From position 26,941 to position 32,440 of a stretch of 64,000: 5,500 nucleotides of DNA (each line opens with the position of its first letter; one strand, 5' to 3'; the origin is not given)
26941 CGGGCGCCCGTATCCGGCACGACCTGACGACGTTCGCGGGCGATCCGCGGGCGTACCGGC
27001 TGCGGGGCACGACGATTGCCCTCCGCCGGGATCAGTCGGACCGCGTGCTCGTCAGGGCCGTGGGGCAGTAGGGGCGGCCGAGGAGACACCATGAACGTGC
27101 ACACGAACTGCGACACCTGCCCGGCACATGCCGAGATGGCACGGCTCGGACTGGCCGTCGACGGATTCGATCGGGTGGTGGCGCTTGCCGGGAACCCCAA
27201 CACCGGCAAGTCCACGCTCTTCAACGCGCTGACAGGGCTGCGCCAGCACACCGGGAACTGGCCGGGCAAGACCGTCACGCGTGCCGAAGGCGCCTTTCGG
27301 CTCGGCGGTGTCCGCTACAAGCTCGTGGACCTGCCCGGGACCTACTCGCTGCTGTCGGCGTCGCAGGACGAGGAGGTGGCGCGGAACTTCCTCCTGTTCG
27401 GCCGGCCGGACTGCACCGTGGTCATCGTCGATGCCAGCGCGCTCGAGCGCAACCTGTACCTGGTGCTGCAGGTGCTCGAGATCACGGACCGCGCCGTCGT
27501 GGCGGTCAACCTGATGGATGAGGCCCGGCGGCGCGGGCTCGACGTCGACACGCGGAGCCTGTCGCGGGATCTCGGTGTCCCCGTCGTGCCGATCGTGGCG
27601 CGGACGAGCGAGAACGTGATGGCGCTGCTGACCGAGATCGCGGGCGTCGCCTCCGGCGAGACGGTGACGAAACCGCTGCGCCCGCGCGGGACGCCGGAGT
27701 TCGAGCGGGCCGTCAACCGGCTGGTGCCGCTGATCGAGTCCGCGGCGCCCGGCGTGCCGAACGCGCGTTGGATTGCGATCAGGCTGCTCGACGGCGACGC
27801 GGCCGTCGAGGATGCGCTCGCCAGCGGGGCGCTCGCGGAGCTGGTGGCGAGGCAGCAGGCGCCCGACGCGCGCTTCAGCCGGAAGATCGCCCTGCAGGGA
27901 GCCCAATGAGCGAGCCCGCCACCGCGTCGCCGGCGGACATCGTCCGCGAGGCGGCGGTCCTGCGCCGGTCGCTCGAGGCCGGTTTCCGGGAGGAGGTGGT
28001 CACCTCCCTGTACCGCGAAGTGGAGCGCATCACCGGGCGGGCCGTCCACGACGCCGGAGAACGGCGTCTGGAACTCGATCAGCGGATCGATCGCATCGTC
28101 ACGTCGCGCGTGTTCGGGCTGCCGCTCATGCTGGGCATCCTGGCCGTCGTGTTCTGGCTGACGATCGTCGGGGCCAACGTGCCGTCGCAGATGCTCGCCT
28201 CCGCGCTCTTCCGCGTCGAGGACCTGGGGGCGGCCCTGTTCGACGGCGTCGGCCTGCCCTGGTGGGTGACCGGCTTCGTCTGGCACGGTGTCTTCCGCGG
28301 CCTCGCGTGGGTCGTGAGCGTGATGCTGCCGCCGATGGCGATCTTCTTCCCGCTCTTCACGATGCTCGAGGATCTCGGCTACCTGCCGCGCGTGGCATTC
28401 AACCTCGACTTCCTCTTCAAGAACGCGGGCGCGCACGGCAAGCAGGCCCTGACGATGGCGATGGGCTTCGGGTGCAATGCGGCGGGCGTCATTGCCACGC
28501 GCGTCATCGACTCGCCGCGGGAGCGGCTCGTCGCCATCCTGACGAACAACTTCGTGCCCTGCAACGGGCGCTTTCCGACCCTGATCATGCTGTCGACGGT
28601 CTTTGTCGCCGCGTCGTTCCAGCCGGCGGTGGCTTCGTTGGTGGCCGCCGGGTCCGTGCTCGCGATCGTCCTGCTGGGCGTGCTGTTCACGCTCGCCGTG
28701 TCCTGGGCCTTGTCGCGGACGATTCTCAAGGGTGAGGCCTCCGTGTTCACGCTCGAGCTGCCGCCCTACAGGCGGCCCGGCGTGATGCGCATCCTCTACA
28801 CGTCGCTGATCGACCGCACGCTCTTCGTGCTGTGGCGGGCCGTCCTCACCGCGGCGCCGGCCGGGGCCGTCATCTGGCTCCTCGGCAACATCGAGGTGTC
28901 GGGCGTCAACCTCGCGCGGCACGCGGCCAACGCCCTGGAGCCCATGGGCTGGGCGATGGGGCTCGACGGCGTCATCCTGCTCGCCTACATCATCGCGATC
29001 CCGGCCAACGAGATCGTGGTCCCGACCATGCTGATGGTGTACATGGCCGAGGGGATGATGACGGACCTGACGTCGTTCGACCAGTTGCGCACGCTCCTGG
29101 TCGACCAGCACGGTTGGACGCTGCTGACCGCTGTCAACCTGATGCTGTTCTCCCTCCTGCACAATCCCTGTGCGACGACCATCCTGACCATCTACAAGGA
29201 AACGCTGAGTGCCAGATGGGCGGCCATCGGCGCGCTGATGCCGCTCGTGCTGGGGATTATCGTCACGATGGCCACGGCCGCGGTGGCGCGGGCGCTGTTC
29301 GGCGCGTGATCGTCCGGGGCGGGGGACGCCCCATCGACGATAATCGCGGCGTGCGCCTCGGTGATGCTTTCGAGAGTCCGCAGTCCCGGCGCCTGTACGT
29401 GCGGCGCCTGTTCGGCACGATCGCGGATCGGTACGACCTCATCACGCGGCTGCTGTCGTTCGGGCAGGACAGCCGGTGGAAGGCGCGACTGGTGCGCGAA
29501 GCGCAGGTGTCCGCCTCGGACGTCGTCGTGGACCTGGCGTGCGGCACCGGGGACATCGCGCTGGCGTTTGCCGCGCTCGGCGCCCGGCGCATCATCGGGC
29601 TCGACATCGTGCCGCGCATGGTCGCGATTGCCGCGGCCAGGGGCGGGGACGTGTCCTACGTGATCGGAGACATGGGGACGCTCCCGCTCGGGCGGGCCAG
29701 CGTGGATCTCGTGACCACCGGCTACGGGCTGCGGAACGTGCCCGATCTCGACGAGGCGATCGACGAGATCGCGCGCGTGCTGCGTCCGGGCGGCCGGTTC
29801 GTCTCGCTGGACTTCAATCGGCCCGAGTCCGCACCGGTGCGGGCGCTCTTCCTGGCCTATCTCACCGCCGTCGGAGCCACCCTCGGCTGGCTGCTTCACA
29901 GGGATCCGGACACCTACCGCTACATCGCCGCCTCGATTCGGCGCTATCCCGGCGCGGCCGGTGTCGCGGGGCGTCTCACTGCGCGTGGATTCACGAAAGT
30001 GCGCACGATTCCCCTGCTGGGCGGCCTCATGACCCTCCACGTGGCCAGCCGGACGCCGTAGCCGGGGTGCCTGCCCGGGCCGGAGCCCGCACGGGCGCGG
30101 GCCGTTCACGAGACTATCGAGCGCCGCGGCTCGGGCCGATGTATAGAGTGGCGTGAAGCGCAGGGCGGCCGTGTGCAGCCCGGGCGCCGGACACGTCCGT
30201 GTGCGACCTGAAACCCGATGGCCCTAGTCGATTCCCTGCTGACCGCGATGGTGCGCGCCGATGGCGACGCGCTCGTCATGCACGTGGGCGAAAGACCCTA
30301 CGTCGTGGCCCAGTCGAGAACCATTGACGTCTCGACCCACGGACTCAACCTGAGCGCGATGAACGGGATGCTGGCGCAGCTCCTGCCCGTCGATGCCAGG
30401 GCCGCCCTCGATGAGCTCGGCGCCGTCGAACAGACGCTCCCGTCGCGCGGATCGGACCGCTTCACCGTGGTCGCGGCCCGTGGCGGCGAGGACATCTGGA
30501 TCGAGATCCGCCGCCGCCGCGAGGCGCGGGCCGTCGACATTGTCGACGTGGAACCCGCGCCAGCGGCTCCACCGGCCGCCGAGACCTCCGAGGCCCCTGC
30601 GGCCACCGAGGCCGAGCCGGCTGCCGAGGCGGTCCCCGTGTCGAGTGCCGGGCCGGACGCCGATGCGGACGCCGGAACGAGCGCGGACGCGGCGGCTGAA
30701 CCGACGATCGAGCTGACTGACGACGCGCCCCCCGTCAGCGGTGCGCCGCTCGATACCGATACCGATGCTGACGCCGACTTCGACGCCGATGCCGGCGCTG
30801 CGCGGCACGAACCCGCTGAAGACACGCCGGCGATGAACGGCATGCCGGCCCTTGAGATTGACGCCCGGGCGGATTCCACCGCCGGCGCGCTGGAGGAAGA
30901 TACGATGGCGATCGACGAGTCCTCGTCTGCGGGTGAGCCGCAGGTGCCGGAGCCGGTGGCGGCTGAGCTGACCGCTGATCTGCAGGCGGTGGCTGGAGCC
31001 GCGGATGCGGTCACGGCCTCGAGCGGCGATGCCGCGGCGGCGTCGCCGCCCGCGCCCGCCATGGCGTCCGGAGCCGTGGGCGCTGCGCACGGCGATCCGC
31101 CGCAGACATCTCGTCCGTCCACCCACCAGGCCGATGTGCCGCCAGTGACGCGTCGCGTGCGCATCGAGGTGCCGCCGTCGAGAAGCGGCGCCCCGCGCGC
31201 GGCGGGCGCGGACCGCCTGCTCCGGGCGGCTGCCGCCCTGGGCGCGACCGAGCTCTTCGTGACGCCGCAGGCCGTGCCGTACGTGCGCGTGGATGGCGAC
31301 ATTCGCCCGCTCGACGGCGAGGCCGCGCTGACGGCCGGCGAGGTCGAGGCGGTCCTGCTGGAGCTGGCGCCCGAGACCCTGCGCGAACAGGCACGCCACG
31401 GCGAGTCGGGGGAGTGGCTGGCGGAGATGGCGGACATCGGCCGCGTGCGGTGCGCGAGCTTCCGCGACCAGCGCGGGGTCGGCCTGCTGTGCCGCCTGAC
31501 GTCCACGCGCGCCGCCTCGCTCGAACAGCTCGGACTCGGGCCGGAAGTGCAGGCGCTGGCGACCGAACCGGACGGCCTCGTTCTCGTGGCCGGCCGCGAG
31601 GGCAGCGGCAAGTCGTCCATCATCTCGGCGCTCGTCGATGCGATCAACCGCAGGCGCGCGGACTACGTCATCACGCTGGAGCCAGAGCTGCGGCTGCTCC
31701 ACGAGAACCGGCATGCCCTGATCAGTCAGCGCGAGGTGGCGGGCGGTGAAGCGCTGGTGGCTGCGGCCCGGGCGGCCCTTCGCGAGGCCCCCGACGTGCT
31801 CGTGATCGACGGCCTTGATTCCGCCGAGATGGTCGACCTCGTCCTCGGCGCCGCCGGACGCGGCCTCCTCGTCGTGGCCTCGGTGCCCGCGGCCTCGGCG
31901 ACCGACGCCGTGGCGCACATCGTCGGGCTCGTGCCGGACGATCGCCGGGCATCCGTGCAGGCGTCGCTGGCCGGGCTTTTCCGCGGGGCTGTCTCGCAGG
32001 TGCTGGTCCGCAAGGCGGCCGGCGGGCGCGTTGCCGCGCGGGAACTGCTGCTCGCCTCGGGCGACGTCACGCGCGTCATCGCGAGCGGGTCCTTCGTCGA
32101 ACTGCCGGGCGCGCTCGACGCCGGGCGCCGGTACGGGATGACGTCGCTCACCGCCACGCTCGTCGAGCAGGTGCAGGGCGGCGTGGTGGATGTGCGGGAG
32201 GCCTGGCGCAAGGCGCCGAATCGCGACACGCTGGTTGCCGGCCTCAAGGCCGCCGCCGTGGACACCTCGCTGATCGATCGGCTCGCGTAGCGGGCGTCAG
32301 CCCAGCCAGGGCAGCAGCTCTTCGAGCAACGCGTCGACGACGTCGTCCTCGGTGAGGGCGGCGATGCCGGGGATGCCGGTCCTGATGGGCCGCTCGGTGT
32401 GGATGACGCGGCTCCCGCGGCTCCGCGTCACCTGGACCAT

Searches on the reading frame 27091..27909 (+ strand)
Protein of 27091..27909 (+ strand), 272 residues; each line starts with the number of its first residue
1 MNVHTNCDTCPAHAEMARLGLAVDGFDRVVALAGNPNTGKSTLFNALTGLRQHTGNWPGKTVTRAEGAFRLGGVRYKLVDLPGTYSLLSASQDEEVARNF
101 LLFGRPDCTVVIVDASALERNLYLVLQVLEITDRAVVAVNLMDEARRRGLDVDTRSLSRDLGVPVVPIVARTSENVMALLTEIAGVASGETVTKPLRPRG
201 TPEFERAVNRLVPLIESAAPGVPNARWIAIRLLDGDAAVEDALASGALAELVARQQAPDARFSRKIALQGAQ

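Call 5: search_protein_families(library=pfam, proteins=[window:27091-27909:+], max_evalue=0.01)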
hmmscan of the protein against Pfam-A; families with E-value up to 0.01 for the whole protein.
window:27091-27909:+ (272 aa): 7 families
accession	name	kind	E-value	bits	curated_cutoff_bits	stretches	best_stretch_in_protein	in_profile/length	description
PF02421.24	FeoB_N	-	2.3e-60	203.1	27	1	29-183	2-156/156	Ferrous iron transport protein B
PF01926.29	MMR_HSR1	-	4.1e-20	72.4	21.9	1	30-130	2-101/113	50S ribosome-binding GTPase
PF17910.6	FeoB_Cyto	-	1.9e-07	31.8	23.4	1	202-253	3-55/90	FeoB cytosolic helical domain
PF00009.33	GTP_EFTU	-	0.00043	20.4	26.5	0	59-184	54-183/188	Elongation factor Tu GTP binding domain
PF09439.16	SRPRB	-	0.0015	18.4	25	1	28-94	4-66/178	Signal recognition particle receptor beta subunit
PF00350.29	Dynamin_N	-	0.002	18.6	27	0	30-51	1-22/168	Dynamin family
PF03193.22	RsgA_GTPase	-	0.0041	17.4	30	0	27-56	106-136/174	RsgA GTPase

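Call 6: search_protein_families(library=ncbifam, proteins=[window:27091-27909:+], max_evalue=0.01)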
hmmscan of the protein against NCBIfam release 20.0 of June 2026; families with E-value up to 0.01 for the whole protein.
window:27091-27909:+ (272 aa): 21 families
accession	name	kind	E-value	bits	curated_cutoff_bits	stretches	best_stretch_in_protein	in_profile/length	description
TIGR00437.1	feoB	equivalog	1.1e-58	199.4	315.65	1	34-255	1-211/594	ferrous iron transport protein B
NF007105.0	PRK09554.1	equivalog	3e-47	161.2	683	1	30-243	6-219/772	Fe(2+) transporter permease subunit FeoB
TIGR03594.1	GTPase_EngA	equivalog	9.6e-13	47.9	306.7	1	29-188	2-161/432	ribosome biogenesis GTPase Der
NF000908.1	PRK00089.1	equivalog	1.6e-09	37.5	237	1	29-186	5-166/291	GTPase Era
NF002828.0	PRK03003.1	equivalog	2.8e-09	36.1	631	1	21-180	208-376/477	ribosome biogenesis GTPase Der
NF003255.0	PRK04213.1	equivalog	2.9e-08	33.3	164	1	29-84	11-62/204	GTP-binding protein EngB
NF003661.0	PRK05291.1-3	equivalog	6.7e-08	32.3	380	1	29-191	218-374/448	tRNA uridine-5-carboxymethylaminomethyl(34) synthesis GTPase MnmE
TIGR00231.1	small_GTP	domain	1.2e-07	31.7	42.5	1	28-179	4-158/164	GTP-binding protein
TIGR03598.1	GTPase_YsxC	equivalog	1.8e-07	31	124.45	1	30-95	21-86/186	ribosome biogenesis GTP-binding protein YihA/YsxC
TIGR03596.1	GTPase_YlqF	equivalog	2.5e-07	30.3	208.2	1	30-105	121-192/276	ribosome biogenesis GTPase YlqF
TIGR02729.1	Obg_CgtA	equivalog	6.5e-07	28.7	280.25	1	30-184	160-325/329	Obg family GTPase CgtA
NF008955.0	PRK12297.1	equivalog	1.2e-06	27.7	406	1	30-188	162-329/429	GTPase ObgE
NF007071.0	PRK09518.1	equivalog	2.4e-06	26.4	953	1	28-177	445-604/706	bifunctional cytidylate kinase/GTPase Der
NF008956.1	PRK12299.1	equivalog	3.7e-06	26.2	300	1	30-184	161-322/327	GTPase ObgE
TIGR00450.1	mnmE_trmE_thdF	equivalog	5.8e-06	25.7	252.6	1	30-143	212-327/446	tRNA uridine-5-carboxymethylaminomethyl(34) synthesis GTPase MnmE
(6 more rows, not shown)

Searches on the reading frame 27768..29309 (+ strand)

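Call 5: search_protein_families(library=pfam, proteins=[window:27768-29309:+], max_evalue=0.01)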
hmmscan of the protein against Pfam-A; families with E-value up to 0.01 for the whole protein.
window:27768-29309:+ (513 aa): 2 families
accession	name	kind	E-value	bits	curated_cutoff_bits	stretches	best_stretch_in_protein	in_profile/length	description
PF07670.19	Gate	-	3.6e-23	82.4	29.6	2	184-274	2-99/104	Nucleoside recognition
PF07664.17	FeoB_C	-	5.4e-14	52.1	26.6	1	297-346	1-51/54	Ferrous iron transport protein B C terminus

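Call 6: search_protein_families(library=ncbifam, proteins=[window:27768-29309:+], max_evalue=0.01)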
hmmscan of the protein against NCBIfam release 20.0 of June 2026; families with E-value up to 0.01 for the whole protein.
window:27768-29309:+ (513 aa): 2 families
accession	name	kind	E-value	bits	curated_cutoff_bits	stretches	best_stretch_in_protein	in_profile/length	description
TIGR00437.1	feoB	equivalog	4.1e-54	184.3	315.65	1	69-478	205-594/594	ferrous iron transport protein B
NF007105.0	PRK09554.1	equivalog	1e-34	119.8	683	1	75-379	242-536/772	Fe(2+) transporter permease subunit FeoB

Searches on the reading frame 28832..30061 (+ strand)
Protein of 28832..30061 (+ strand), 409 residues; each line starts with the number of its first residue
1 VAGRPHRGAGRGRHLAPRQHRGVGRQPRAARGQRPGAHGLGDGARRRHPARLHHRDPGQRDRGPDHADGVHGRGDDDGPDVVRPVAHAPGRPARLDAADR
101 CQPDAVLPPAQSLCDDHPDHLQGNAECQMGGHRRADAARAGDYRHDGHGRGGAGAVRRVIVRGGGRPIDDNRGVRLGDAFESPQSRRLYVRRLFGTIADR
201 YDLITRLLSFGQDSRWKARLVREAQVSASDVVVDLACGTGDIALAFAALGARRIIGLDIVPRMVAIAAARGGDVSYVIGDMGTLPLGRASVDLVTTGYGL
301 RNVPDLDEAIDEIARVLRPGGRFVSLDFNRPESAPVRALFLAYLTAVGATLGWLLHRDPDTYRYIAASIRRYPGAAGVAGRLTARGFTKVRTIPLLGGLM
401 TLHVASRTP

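Call 61: search_protein_families(library=pfam, proteins=[window:28832-30061:+], max_evalue=0.0001)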
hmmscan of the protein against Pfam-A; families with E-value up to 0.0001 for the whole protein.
window:28832-30061:+ (409 aa): 7 families
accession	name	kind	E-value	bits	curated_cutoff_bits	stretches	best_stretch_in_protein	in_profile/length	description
PF01209.24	Ubie_methyltran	-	3.6e-43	148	20.1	1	188-405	7-231/233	ubiE/COQ5 methyltransferase family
PF08241.18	Methyltransf_11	-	2.7e-20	73.2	21.2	1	233-324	1-94/95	Methyltransferase domain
PF13649.12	Methyltransf_25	-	4.2e-19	69.5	27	1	232-321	1-97/97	Methyltransferase domain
PF13847.12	Methyltransf_31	-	3.1e-15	56.5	27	1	230-329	5-113/145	Methyltransferase domain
PF08242.18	Methyltransf_12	-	1e-09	39.4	30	1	233-323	1-98/98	Methyltransferase domain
PF13489.12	Methyltransf_23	-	4.3e-09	36.7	27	1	226-342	20-133/164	Methyltransferase domain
PF05148.21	Methyltransf_8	-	2.3e-05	24.8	27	1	226-323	70-154/219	Hypothetical methyltransferase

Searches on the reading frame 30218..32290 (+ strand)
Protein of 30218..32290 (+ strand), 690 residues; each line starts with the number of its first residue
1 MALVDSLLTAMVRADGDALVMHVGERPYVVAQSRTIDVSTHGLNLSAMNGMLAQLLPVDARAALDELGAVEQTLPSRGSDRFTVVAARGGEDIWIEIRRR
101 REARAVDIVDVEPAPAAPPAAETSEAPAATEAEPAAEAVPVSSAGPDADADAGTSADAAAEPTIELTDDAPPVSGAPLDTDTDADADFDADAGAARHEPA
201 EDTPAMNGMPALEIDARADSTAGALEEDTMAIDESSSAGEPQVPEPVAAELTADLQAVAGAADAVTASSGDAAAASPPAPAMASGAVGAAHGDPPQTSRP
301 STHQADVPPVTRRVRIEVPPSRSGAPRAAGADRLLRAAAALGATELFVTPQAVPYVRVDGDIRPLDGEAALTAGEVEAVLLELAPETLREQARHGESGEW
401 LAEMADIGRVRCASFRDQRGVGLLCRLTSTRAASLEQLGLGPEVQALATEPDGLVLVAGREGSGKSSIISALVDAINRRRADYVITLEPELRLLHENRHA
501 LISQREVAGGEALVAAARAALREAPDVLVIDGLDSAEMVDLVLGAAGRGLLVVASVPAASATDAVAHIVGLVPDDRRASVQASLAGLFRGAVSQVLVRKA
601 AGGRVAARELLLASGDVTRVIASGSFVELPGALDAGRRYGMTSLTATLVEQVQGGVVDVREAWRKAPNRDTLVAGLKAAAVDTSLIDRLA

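Call 61: search_protein_families(library=pfam, proteins=[window:30218-32290:+], max_evalue=0.0001)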
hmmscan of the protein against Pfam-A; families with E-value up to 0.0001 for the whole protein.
window:30218-32290:+ (690 aa): 2 families
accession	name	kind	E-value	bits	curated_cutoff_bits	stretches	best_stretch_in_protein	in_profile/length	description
PF00437.27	T2SSE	-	6.5e-14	51.8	24.9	1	435-600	121-281/370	Type II/IV secretion system protein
PF13191.12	AAA_16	-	2.6e-05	25.2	32.6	0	449-552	22-104/167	AAA ATPase domain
